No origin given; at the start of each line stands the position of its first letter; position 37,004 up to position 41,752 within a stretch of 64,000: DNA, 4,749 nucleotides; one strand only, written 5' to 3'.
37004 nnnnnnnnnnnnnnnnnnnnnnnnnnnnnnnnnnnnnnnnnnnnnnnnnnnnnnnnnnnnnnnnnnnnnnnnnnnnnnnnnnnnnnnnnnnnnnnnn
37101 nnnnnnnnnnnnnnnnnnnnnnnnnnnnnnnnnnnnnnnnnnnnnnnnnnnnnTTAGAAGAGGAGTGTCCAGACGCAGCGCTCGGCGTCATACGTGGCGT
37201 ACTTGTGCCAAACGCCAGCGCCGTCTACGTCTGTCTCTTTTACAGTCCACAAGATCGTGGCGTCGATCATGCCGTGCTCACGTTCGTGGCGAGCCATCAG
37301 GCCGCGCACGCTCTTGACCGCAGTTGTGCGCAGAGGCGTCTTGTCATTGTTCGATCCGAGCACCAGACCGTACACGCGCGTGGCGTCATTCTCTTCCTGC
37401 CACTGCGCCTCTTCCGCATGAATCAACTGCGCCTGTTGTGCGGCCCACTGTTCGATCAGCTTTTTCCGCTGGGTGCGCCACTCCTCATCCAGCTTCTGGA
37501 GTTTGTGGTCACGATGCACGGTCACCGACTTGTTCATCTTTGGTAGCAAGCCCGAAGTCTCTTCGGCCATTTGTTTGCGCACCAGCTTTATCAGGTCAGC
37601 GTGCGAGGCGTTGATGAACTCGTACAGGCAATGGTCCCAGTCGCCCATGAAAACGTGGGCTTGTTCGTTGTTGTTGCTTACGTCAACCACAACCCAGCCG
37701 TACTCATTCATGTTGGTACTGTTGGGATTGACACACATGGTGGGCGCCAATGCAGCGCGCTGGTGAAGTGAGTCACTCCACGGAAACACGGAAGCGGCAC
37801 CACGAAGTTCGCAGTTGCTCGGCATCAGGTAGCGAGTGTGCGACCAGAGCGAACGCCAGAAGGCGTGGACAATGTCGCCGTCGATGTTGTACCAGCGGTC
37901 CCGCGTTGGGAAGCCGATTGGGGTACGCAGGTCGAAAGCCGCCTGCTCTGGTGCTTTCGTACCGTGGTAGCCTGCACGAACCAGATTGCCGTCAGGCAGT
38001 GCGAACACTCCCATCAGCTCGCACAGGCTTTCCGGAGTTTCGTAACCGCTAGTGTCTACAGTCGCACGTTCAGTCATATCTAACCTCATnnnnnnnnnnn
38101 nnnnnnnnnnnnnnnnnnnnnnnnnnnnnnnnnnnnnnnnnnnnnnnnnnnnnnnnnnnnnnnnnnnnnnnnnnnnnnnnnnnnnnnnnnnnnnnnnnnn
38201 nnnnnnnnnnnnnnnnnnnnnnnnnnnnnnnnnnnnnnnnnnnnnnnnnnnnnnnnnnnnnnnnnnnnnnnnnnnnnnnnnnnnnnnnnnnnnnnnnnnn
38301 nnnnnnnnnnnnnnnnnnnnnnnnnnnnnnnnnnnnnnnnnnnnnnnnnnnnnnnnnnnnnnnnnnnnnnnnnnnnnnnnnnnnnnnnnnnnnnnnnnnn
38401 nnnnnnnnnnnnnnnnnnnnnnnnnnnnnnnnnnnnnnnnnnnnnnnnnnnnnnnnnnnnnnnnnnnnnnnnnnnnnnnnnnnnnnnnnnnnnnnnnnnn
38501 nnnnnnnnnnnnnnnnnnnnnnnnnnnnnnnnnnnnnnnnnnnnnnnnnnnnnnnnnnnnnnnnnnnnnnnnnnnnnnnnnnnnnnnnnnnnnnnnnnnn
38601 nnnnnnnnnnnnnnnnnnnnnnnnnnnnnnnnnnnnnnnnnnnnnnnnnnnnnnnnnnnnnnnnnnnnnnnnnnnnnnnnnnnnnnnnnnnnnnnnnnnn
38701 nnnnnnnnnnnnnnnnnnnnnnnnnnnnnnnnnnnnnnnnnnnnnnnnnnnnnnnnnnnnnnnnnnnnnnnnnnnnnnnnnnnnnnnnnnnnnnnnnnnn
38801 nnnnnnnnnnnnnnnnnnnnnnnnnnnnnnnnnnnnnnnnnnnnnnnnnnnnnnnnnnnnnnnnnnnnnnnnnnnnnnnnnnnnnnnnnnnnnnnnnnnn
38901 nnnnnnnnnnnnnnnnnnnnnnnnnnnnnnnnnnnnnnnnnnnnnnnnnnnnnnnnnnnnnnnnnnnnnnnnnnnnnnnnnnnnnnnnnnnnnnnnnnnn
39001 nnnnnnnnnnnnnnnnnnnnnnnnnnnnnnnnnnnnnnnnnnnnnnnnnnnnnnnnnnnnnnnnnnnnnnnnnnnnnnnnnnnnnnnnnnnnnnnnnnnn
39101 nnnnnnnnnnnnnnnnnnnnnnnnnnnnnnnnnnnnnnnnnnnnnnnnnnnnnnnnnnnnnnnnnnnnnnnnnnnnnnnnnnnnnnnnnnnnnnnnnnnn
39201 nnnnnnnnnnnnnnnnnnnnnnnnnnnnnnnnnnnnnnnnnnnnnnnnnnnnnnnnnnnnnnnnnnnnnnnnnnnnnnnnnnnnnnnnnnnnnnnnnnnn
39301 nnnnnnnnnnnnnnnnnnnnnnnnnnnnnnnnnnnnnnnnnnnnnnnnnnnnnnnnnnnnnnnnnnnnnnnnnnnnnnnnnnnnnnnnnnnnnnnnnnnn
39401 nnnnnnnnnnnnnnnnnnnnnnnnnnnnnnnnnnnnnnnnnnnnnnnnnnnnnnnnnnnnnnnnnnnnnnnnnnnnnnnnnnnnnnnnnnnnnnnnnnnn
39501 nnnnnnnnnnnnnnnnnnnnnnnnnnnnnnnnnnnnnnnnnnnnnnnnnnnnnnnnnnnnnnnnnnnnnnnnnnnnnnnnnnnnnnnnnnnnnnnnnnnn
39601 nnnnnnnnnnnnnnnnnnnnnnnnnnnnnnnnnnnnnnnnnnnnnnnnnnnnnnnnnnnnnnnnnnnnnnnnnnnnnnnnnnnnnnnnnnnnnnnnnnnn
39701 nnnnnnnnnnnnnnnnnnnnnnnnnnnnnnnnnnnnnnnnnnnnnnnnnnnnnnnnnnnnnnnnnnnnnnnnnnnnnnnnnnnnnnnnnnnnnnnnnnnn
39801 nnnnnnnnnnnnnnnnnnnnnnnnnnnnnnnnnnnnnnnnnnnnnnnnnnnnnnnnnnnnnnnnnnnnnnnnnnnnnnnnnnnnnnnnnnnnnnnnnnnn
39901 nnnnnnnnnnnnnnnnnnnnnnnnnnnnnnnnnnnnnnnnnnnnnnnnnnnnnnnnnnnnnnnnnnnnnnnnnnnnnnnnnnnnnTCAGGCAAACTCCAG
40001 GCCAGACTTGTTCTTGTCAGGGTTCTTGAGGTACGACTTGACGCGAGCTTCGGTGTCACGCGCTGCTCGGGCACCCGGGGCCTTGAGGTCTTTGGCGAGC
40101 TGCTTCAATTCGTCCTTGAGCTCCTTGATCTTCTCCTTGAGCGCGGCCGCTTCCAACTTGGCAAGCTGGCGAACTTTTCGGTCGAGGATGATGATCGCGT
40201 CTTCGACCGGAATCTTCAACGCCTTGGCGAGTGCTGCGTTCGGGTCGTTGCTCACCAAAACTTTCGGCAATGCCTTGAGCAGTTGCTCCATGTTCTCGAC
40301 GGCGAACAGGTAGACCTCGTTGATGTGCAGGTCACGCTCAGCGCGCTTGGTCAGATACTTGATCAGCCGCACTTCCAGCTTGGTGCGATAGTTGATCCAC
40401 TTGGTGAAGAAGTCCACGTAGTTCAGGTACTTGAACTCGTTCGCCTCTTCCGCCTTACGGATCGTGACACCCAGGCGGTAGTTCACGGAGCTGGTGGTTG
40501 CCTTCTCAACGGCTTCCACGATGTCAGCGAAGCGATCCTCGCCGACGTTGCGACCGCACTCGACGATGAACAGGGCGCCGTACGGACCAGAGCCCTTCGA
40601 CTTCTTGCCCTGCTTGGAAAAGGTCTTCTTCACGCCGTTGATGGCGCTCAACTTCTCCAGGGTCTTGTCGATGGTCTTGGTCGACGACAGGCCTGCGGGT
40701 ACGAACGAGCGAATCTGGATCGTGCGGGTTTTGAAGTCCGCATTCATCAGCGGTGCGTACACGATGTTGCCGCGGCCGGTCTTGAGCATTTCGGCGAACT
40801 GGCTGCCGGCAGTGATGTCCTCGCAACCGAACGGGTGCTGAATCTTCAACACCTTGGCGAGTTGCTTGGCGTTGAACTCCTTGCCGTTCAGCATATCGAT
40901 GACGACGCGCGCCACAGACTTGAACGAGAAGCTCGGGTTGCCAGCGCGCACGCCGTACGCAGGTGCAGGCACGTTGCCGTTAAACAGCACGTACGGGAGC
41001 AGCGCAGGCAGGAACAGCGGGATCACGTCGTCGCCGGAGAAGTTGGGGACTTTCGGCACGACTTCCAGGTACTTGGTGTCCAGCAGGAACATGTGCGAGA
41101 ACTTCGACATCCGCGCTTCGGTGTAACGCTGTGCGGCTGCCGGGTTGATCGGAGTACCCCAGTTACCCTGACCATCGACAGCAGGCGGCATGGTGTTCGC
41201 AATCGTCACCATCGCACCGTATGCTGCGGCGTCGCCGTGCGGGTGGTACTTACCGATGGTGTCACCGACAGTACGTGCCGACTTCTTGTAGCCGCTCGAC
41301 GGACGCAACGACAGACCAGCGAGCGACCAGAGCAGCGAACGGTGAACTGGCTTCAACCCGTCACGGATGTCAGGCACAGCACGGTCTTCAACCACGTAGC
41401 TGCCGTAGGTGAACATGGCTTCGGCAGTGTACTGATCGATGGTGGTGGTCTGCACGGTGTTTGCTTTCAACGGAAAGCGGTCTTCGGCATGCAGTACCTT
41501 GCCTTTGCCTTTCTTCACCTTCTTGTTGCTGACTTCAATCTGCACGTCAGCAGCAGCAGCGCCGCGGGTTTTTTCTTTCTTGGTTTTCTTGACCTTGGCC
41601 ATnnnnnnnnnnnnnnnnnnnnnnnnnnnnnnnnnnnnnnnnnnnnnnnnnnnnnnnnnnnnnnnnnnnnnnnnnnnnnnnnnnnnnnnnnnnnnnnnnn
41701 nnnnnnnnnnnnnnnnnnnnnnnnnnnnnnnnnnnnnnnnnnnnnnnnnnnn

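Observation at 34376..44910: Three copies of a roughly 125-bp early-promoter cassette (strong sigma-70-type promoter plus conserved leader and RBS)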

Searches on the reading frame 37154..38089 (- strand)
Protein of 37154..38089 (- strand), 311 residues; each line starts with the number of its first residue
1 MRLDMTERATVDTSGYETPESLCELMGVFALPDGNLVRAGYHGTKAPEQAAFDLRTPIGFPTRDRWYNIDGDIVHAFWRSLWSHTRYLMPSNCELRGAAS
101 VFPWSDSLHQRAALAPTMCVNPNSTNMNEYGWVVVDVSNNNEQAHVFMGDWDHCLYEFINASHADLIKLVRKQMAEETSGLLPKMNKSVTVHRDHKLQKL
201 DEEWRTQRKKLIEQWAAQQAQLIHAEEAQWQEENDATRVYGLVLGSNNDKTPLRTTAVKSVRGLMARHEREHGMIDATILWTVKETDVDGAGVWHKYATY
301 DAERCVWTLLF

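Call 16: search_protein_families(library=pfam, proteins=[window:37154-38089:-], max_evalue=0.01)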
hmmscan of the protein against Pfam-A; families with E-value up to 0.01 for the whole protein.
window:37154-38089:- (311 aa): 0 families

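Call 17: search_protein_families(library=phrogs, proteins=[window:37154-38089:-], max_evalue=0.001)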
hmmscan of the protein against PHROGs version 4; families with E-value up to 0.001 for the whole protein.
window:37154-38089:- (311 aa): 0 families

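Call 23: search_dna_similar(query=window:37154-38089:-, collection=phages, mode=protein, max_rows=12)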
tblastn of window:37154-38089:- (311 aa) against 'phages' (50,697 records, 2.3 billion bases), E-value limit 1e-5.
No match.

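Call 36: find_related_loci(query=window:37154-38077:-, collection=viral_contigs, flank=10000)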
Query window:37154-38077:- (307 aa) in viral_contigs; peptide patterns used: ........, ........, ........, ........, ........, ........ (x = any residue, [..] = any of these).
No stretch of DNA in the collection matches any of the patterns.

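Call 74: search_protein_families(library=pfam, proteins=[window:37154-38077:-], max_evalue=0.01)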
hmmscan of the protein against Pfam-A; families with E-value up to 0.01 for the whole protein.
window:37154-38077:- (307 aa): 0 families

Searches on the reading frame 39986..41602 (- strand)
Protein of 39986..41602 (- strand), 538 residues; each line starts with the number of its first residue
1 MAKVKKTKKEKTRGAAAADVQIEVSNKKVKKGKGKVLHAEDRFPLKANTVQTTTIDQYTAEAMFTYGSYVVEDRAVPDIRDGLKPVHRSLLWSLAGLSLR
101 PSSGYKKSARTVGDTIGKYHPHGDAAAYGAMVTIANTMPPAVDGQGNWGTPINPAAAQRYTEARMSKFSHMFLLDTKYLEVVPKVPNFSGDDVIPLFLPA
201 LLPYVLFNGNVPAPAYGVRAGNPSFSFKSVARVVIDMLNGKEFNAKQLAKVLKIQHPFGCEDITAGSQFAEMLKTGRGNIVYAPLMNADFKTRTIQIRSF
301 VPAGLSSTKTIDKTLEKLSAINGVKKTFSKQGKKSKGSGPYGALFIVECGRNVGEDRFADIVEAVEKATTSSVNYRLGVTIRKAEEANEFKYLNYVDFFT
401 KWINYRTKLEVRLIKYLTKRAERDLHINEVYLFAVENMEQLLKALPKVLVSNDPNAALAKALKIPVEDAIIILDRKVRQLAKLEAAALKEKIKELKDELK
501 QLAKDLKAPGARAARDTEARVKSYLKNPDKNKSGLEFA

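Call 16: search_protein_families(library=pfam, proteins=[window:39986-41602:-], max_evalue=0.01)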
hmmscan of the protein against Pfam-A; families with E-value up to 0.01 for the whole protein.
window:39986-41602:- (538 aa): 1 family
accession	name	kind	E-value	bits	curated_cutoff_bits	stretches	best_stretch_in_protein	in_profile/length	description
PF00521.26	DNA_topoisoIV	-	3.7e-61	207.7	31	1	74-507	1-418/432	DNA gyrase/topoisomerase IV, subunit A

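Call 17: search_protein_families(library=phrogs, proteins=[window:39986-41602:-], max_evalue=0.001)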
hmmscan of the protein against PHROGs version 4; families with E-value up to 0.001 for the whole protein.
window:39986-41602:- (538 aa): 3 families
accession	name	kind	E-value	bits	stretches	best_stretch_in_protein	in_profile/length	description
phrog_551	-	DNA, RNA and nucleotide metabolism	5.6e-108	363.3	1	47-534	4-463/701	DNA topoisomerase II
phrog_28877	-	DNA, RNA and nucleotide metabolism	9.6e-28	97.3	1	50-504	683-1128/1441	DNA topoisomerase II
phrog_20354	-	DNA, RNA and nucleotide metabolism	6.9e-17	63.2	1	59-173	12-130/142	DNA topoisomerase II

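Call 37: find_related_loci(query=window:39986-41602:-, collection=viral_contigs, flank=10000)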
Query window:39986-41602:- (538 aa) in viral_contigs; peptide patterns used: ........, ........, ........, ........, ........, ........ (x = any residue, [..] = any of these).
134 stretches matched a pattern, but none encodes a relative of the query by tblastn (E <= 1e-3).
